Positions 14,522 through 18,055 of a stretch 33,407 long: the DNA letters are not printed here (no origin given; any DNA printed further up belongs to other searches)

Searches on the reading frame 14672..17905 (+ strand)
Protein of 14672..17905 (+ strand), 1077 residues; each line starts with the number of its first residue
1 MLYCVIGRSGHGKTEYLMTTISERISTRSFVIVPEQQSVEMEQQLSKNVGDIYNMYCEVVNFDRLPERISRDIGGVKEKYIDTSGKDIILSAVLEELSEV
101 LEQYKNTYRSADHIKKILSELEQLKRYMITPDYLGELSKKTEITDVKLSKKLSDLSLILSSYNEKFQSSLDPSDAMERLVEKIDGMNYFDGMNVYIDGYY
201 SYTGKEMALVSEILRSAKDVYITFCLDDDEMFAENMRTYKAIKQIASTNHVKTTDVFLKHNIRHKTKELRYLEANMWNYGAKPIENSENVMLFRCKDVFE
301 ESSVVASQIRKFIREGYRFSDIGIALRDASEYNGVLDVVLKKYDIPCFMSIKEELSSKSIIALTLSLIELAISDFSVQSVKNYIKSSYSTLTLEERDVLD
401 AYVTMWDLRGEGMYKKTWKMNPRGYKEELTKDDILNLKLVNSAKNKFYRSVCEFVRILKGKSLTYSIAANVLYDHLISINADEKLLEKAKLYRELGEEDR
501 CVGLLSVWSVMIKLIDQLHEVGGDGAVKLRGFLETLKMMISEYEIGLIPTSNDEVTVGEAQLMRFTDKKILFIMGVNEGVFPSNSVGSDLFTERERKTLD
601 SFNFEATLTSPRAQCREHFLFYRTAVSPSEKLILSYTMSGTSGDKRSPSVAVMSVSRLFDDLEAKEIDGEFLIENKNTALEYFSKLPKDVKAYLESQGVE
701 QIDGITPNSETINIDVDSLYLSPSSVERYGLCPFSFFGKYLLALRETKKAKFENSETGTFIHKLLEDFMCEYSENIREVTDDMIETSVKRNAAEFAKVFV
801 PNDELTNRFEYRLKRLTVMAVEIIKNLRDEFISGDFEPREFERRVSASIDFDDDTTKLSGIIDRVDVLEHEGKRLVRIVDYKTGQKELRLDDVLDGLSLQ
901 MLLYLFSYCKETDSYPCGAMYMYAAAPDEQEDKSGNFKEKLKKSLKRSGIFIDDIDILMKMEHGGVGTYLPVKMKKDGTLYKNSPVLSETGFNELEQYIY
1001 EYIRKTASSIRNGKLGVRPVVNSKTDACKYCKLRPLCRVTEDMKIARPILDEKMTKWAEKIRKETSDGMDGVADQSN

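Call 83: search_protein_families(library=pfam, proteins=[window:14672-17905:+], max_evalue=0.00001)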
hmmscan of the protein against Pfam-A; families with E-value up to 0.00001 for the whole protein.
window:14672-17905:+ (1077 aa): 2 families
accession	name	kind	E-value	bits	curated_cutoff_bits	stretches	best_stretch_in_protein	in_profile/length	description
PF21445.3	ADDB_N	-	3.8e-58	197.4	26.6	1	5-273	2-290/290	ADDB, N-terminal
PF12705.13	PDDEXK_1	-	1.1e-32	114.4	22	1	721-1038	2-247/247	PD-(D/E)XK nuclease superfamily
